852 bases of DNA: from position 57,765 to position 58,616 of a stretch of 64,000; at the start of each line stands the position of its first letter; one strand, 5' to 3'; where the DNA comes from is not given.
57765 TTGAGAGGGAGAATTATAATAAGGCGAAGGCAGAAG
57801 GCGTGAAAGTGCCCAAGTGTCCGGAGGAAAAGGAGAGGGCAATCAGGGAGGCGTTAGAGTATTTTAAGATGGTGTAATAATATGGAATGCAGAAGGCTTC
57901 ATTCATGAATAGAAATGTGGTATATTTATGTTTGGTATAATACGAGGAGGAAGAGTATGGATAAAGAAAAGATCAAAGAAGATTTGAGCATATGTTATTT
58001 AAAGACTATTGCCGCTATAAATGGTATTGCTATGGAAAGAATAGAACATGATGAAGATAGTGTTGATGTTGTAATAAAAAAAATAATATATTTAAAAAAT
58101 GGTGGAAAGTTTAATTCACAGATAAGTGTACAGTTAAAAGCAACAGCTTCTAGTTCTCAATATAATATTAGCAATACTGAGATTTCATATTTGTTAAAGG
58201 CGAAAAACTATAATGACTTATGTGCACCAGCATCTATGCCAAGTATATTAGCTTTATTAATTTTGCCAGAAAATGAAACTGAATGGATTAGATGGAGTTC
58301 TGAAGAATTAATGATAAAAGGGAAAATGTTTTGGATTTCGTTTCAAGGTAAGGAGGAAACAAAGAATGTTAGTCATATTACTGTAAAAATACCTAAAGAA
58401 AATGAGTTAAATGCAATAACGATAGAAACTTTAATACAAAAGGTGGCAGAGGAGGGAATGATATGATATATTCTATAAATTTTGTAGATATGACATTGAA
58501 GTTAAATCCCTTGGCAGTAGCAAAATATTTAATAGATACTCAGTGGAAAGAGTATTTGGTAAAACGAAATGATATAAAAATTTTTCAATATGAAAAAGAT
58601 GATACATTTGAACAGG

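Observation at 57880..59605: Two-gene unknown cassette (DUF4365-like + 380-aa orphan) at the edge of an AT-rich island, directly upstream of a type I R-M: candidate novel anti-phage defence system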

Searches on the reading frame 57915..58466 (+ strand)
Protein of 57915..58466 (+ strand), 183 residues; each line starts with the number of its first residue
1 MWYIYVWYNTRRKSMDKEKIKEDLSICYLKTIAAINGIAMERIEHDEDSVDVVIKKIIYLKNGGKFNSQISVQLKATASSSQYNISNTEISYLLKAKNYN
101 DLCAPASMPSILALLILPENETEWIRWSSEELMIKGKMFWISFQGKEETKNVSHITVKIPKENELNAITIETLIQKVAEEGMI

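Call 3: search_protein_families(library=pfam, proteins=[window:57915-58466:+], max_evalue=1)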
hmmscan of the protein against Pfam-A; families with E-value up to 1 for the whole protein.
window:57915-58466:+ (183 aa): 2 families
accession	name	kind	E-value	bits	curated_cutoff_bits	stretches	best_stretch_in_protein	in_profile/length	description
PF14280.11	DUF4365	-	5.4e-19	69.1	24.3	1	22-176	1-138/139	Domain of unknown function (DUF4365)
PF03548.22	LolA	-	0.12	12.5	23.6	1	118-170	85-136/165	Outer membrane lipoprotein carrier protein LolA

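Call 4: search_protein_families(library=padloc, proteins=[window:57915-58466:+], max_evalue=1)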
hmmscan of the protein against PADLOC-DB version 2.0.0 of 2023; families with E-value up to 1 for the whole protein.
window:57915-58466:+ (183 aa): 24 families
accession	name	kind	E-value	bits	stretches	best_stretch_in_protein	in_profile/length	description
PDLC04297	PDC-M02A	-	8.4e-49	163.5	1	15-180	1-162/165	-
PDLC04278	PDC-M02A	-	5.1e-40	135.2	1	15-180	3-164/167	-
PDLC04290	PDC-M02A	-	1.4e-32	110.7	1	16-180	3-166/170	-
PDLC04273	PDC-M02A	-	9e-32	108.6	1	17-179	6-165/172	-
PDLC04282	PDC-M02A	-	3e-31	106.5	1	9-180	10-178/182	-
PDLC04291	PDC-M02A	-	1e-30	105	1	13-182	8-175/176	-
PDLC04287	PDC-M02A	-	6.9e-29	98.9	1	15-180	4-172/182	-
PDLC04276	PDC-M02A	-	2.5e-26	90.4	1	11-180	15-181/184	-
PDLC04277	PDC-M02A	-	4.4e-25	86.6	1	16-178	3-164/169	-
PDLC04279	PDC-M02A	-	2.9e-22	77.5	1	22-179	16-175/179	-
PDLC04275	PDC-M02A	-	1.9e-21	74.8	1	14-177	2-161/172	-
PDLC04284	PDC-M02A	-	1.1e-20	72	1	12-175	16-178/188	-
PDLC04292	PDC-M02A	-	1.5e-19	68.6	1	26-179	12-165/169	-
PDLC04280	PDC-M02A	-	1.9e-19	68.1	1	14-180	14-178/182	-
PDLC04283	PDC-M02A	-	1.3e-18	65.1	1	20-178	29-186/193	-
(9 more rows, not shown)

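Call 11: search_protein_families(library=ncbifam, proteins=[window:57957-58466:+], max_evalue=1)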
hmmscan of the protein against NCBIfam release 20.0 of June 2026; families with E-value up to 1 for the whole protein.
window:57957-58466:+ (169 aa): 1 family
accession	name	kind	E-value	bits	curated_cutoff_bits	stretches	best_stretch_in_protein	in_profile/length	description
NF004350.0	PRK05731.1-1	equivalog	0.0061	15.5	441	1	70-145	58-134/325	thiamine-phosphate kinase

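Call 12: search_protein_families(library=phrogs, proteins=[window:57957-58466:+], max_evalue=1)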
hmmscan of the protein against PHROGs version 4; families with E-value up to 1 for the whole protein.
window:57957-58466:+ (169 aa): 2 families
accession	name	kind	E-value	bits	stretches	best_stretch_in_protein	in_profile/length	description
phrog_27905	-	unknown function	1.2e-17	65.2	1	7-160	8-155/167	-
phrog_3983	-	unknown function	0.16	12.6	1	10-80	13-83/165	-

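Call 18: search_solved_structures(query=window:57957-58466:+, max_evalue=10, show_alignments=2)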
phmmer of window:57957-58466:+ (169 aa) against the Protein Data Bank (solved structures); distinct sequences matched with E-value up to 10: 3.
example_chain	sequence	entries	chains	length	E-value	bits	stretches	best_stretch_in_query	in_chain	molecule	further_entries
2x4h_A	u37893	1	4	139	0.04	17.2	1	66-136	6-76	HYPOTHETICAL PROTEIN SSO2273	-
5cc8_A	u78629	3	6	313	1.3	12.4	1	76-145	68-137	Thiamine-monophosphate kinase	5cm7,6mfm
5dd7_A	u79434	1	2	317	1.3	12.3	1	76-145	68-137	Thiamine-monophosphate kinase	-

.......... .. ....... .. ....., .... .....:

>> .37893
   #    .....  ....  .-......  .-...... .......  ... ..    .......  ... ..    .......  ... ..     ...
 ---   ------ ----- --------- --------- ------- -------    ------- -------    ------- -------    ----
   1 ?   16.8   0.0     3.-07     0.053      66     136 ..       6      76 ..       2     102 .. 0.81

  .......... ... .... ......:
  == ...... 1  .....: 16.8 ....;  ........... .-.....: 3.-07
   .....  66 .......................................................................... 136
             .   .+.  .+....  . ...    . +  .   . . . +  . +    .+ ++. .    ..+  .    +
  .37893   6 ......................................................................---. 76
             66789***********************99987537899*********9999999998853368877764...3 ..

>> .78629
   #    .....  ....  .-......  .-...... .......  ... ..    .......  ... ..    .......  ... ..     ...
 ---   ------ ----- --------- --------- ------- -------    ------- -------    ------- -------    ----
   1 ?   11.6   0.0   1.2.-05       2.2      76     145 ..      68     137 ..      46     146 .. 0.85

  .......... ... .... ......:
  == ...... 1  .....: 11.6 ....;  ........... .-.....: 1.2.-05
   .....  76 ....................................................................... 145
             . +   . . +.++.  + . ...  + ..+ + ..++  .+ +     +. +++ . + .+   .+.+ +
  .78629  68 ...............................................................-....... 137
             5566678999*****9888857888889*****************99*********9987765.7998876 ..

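Call 23: find_homologous_proteins(query=window:57957-58466:+, max_evalue=0.001)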
Query window:57957-58466:+ (169 aa): 127 proteins with E <= 0.001 among 158 candidates; the best 120 are listed.
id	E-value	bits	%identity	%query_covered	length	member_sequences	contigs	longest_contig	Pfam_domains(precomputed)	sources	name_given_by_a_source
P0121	4.9e-101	353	99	100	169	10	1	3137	PF14280.12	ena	-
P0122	3.2e-88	312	86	100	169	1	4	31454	PF14280.12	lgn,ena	-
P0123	4.5e-84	298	82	99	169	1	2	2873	PF14280.12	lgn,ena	-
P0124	5.6e-83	294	81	100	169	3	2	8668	PF14280.12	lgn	-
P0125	1.9e-72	260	73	99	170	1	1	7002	PF14280.12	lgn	-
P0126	1.3e-71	258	72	99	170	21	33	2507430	PF14280.12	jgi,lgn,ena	-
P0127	6.1e-71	255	71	100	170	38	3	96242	PF14280.12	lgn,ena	-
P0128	8.7e-71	255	71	100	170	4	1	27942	PF14280.12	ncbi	-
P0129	1.8e-69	251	70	100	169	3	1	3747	PF14280.12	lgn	-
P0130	1.8e-69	251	71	99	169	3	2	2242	PF14280.12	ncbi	-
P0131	3.2e-69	250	71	100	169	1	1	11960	PF14280.12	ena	-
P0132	4.3e-69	249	71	99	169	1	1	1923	PF14280.12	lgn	-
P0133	6.5e-69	249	70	100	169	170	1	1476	PF14280.12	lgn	-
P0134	1.5e-68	248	70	100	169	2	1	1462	PF14280.12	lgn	-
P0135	1.5e-68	248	69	100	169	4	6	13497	PF14280.12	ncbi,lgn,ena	-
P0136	2.0e-68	247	70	100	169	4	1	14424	PF14280.12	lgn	-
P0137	2.1e-68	247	70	100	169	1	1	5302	PF14280.12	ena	-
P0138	2.3e-68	247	69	100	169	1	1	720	PF14280.12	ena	-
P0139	2.9e-68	247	69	100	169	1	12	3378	PF14280.12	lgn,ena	-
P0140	3.0e-68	247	70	100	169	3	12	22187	PF14280.12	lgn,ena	-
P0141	1.1e-67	245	69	100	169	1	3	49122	PF14280.12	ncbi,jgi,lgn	-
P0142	1.1e-67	245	70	100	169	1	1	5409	PF14280.12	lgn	-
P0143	1.1e-67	245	70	100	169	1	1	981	PF14280.12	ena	-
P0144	1.6e-67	244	71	98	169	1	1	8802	PF14280.12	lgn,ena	-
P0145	4.7e-67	243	69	100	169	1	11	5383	PF14280.12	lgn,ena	-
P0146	5.1e-67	243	69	100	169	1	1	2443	PF14280.12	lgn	-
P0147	5.3e-67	243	69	100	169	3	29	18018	PF14280.12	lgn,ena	-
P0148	7.4e-67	242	69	100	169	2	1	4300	PF14280.12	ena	-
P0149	8.7e-67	242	69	100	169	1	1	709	PF14280.12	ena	-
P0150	1.5e-66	241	70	100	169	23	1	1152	PF14280.12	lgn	-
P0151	1.6e-66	241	71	99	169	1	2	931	PF14280.12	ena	-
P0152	1.9e-66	241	69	100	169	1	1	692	PF14280.12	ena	-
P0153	4.8e-66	240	68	100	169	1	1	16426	PF14280.12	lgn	-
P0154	8.2e-66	239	66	100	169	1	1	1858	PF14280.12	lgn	-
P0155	1.0e-65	238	68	99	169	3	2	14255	PF14280.12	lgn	-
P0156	1.2e-65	238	66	100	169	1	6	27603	PF14280.12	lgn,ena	-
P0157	2.6e-65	237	64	100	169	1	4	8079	PF14280.12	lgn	-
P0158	3.7e-65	237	69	100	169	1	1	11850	PF14280.12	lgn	-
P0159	3.7e-65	237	65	100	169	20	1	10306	PF14280.12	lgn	-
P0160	4.9e-65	236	67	100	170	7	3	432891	PF14280.12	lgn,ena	-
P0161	2.1e-64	234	70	100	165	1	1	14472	PF14280.12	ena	-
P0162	2.3e-64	234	63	100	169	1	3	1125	PF14280.12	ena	-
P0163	2.9e-64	234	65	100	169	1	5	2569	PF14280.12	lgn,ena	-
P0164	3.9e-64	233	65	100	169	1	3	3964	PF14280.12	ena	-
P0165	4.4e-64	233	65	99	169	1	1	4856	PF14280.12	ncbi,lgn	-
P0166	4.5e-64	233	65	100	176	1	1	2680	PF14280.12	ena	-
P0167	1.1e-63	232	66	98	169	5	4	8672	PF14280.12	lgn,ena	-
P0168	1.8e-63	231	65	100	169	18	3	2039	PF14280.12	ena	-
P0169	5.3e-63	230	64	100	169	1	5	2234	PF14280.12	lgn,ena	-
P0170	5.5e-63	230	64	100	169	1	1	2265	PF14280.12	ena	-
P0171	6.2e-63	229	64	100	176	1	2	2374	PF14280.12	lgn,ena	-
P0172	7.1e-63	229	64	100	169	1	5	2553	PF14280.12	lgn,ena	-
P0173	8.2e-63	229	64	100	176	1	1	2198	PF14280.12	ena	-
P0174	1.9e-62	228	60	100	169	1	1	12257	PF14280.12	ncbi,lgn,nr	ncbi:MAG: DUF4365 domain-containing protein [Lachnospiraceae bacterium]|nr:DUF4365 domain-containing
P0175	4.6e-62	227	62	100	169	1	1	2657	PF14280.12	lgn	-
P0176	4.2e-61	223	63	97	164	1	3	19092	PF14280.12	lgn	-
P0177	7.5e-61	223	61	100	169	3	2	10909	PF14280.12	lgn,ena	-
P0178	9.5e-61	222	61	100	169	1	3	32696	PF14280.12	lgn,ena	-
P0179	1.2e-60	222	61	100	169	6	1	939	PF14280.12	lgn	-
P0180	1.2e-60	222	61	99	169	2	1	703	PF14280.12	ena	-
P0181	1.3e-60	222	60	100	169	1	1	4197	PF14280.12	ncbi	-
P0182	1.6e-60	222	61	99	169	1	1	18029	PF14280.12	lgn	-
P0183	2.2e-60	221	61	100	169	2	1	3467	PF14280.12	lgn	-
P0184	3.3e-60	221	62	100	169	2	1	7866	PF14280.12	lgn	-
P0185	7.7e-60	219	61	98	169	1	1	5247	PF14280.12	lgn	-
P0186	1.0e-59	219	60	100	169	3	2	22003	PF14280.12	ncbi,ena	-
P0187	1.8e-59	218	60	100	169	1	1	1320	PF14280.12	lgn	-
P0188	2.4e-59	218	59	100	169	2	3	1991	PF14280.12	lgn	-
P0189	5.8e-59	217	62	99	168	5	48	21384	PF14280.12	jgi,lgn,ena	-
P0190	8.6e-59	216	59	100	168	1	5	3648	PF14280.12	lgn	-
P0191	1.8e-58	215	63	100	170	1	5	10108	PF14280.12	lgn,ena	-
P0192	2.0e-58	215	60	100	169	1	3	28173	PF14280.12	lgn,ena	-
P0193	2.9e-58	214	61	96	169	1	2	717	PF14280.12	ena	-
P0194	5.2e-58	213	57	100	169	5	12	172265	PF14280.12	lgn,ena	-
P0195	5.6e-58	213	59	100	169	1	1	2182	PF14280.12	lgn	-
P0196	6.9e-58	213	57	100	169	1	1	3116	PF14280.12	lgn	-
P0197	9.1e-58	213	59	100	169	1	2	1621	PF14280.12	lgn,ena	-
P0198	1.0e-57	212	60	100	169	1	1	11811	PF14280.12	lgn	-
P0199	1.3e-57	212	60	100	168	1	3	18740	PF14280.12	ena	-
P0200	4.9e-57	210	66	87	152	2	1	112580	PF14280.12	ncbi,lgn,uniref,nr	ncbi:DUF4365 domain-containing protein [Butyrivibrio fibrisolvens]|uniref:DUF4365 domain-containing 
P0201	6.8e-57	210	71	81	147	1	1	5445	PF14280.12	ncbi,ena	-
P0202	5.4e-56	207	59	99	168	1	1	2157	PF14280.12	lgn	-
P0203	5.5e-56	207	57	98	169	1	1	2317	PF14280.12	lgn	-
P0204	1.0e-54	203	54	98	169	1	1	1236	PF14280.12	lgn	-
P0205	3.7e-54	201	55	100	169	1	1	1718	PF14280.12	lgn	-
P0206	1.8e-53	199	58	99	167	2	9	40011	PF14280.12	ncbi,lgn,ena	-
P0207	3.0e-53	198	73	76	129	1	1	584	PF14280.12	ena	-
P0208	4.0e-53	198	56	100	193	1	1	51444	PF14280.12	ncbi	-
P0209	5.2e-53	197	57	98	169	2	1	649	PF14280.12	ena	-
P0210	8.4e-53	197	57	91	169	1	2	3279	PF14280.12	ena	-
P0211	1.4e-52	196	53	100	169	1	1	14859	PF14280.12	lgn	-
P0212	3.0e-52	195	53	100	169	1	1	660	PF14280.12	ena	-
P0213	3.6e-51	191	55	98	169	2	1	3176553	PF14280.12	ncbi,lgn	ncbi:DUF4365 domain-containing protein [Clostridium sp. LBM24168]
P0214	6.3e-51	190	55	98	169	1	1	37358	PF14280.12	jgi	-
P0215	5.9e-49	184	54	98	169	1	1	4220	PF14280.12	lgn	-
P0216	1.8e-47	179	53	98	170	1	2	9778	PF14280.12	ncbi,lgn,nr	ncbi:MAG: DUF4365 domain-containing protein [Lachnospiraceae bacterium]|nr:DUF4365 domain-containing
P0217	4.9e-47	178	53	98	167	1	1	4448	PF14280.12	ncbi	-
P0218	1.5e-46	176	51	99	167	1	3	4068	PF14280.12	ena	-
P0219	5.6e-46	174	51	98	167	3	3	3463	PF14280.12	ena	-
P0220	1.6e-45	173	51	98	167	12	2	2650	PF14280.12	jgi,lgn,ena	-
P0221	2.0e-44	169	49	98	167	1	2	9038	PF14280.12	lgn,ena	-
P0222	5.3e-44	168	50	98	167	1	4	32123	PF14280.12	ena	-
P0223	1.4e-43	167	49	95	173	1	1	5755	PF14280.12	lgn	-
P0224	1.4e-43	167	51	94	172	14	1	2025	PF14280.12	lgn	-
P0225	2.8e-43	166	48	98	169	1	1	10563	PF14280.12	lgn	-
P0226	3.1e-43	165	46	98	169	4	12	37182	PF14280.12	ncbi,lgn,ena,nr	ncbi:MAG: DUF4365 domain-containing protein [Hespellia sp.]|nr:DUF4365 domain-containing protein [He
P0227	7.1e-43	164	48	98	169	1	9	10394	PF14280.12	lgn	-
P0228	2.1e-42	163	48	98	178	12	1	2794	PF14280.12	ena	-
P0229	3.3e-42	162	68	70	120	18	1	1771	PF14280.12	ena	-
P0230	5.0e-42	162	47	95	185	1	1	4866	PF14280.12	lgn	-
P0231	7.7e-42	161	59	75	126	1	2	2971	PF14280.12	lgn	-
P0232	1.0e-41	161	47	95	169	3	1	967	PF14280.12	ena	-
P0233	1.7e-41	160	47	98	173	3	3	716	PF14280.12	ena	-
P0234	1.7e-41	160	45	98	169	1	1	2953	PF14280.12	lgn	-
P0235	5.5e-40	155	76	61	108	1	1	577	PF14280.12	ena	-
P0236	1.5e-39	153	46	98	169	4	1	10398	PF14280.12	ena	-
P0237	1.0e-38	151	45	98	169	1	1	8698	PF14280.12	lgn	-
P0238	2.5e-38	149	70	63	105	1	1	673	PF14280.12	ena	-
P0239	1.6e-36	144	43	98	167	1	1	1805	PF14280.12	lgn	-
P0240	2.1e-33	133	43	95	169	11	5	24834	PF14280.12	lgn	-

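Call 34: predict_structure(alignment_id=A2)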
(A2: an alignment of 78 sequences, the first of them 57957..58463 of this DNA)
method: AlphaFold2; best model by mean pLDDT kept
length: 169 residues; sequences in the alignment: 78
mean_pLDDT: 92.3   pTM: 0.88
mean pLDDT of the five models: 92.3, 92.3, 91.5, 91.4, 90.9
residues with pLDDT >= 90: 140; 70-90: 22; 50-70: 7; < 50: 0
segments of 3 or more residues with pLDDT < 50: none
pLDDT, mean of each block of 10 residues (from residue 1): 87 97 92 72 92 95 93 96 94 92 93 93 96 94 98 96 89
secondary structure, 60 per line:
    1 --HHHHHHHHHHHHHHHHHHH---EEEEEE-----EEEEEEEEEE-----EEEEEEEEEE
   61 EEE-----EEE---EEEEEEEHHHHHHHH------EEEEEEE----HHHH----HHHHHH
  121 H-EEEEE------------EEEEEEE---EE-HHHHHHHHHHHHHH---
elements in order: H3-21 E25-30 E36-45 E51-63 E69-71 E75-81 H82-89 E96-102 H107-110 H115-121 E123-127 E140-146 H153-166

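Call 40: fold_search(model_id=the predicted structure, library=pdb)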
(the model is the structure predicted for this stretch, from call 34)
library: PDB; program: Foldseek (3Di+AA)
matches with E <= 10: 762; with E <= 0.001: 9
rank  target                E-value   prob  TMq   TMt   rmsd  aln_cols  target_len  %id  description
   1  9qbp_C                3.5e-06  1.00  0.62  0.28   4.4       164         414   18  Crystal structure of Enhydrobacter aerosaccus apo SPARDA complex (released 2025-12-17)
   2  9vx6_T                7.3e-06  1.00  0.57  0.27   5.1       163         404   15  Helical structure of gRNA-tDNA SPARDA complex (released 2026-01-14)
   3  9qcc_M                9.3e-06  1.00  0.61  0.28   5.6       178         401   17  Activated XauSPARDA filament assembly with bound dsDNA substrate (released 2025-12-17)
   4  9jsz_J                2.2e-05  1.00  0.57  0.28   4.7       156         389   15  active NbaSPARDA complexes (released 2025-04-02)
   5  9qcc_Y                2.5e-05  1.00  0.62  0.29   4.4       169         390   16  Activated XauSPARDA filament assembly with bound dsDNA substrate (released 2025-12-17)
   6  9jt2_F                3.2e-05  1.00  0.60  0.27   4.7       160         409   16  substrate-bound NbaSPARDA complexes (released 2025-04-02)
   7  9qcc_Q                4.0e-05  1.00  0.60  0.27   4.7       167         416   18  Activated XauSPARDA filament assembly with bound dsDNA substrate (released 2025-12-17)
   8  9qcc_A                7.9e-05  1.00  0.62  0.28   4.0       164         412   16  Activated XauSPARDA filament assembly with bound dsDNA substrate (released 2025-12-17)
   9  9qbq_C                1.5e-04  1.00  0.56  0.25   4.8       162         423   15  Crystal structure of apo SPARDA complex from Xanthobacter autotrophicus (released 2025-12-17)
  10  3o6z_A                3.8e-02  0.20  0.18  0.17  15.7       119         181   11  Structure of the D152A E.coli GDP-mannose hydrolase (yffh) in complex with Mg++ (released 2011-05-11)
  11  3o69_B                4.5e-02  0.12  0.18  0.16  14.1       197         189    8  Structure of the E100A E.coli GDP-mannose hydrolase (yffh) in complex with Mg++ (released 2011-05-11)
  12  8xl0_E                4.8e-02  0.44  0.31  0.04   8.5       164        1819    8  Citrate-induced filament of human acetyl-coenzyme A carboxylase 1 (ACC1-citrate) (released 2024-10-23)
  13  8xkz_C                4.8e-02  0.44  0.31  0.04   8.5       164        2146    8  Core region of the citrate-induced human acetyl-CoA carboxylase 1 filament (ACC1-citrate) (released 2024-10-23)
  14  5qtl_C                4.8e-02  0.10  0.16  0.14  15.1       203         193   10  PanDDA analysis group deposition -- Crystal Structure of NUDT5 in complex with GB-0804 (released 2019-12-25)
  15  1viu_D                5.1e-02  0.33  0.18  0.17   8.6        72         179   14  Crystal structure of putative ADP ribose pyrophosphatase (released 2003-12-30)
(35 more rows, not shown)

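Call 66: search_solved_structures(query=A2, max_evalue=10, show_alignments=4)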
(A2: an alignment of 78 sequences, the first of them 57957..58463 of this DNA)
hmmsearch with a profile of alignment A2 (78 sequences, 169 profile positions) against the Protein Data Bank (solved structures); distinct sequences matched with E-value up to 10: 1.
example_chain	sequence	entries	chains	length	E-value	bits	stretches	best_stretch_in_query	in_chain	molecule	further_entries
9qbq_A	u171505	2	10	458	0.64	13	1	15-115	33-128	DUF4365 domain-containing protein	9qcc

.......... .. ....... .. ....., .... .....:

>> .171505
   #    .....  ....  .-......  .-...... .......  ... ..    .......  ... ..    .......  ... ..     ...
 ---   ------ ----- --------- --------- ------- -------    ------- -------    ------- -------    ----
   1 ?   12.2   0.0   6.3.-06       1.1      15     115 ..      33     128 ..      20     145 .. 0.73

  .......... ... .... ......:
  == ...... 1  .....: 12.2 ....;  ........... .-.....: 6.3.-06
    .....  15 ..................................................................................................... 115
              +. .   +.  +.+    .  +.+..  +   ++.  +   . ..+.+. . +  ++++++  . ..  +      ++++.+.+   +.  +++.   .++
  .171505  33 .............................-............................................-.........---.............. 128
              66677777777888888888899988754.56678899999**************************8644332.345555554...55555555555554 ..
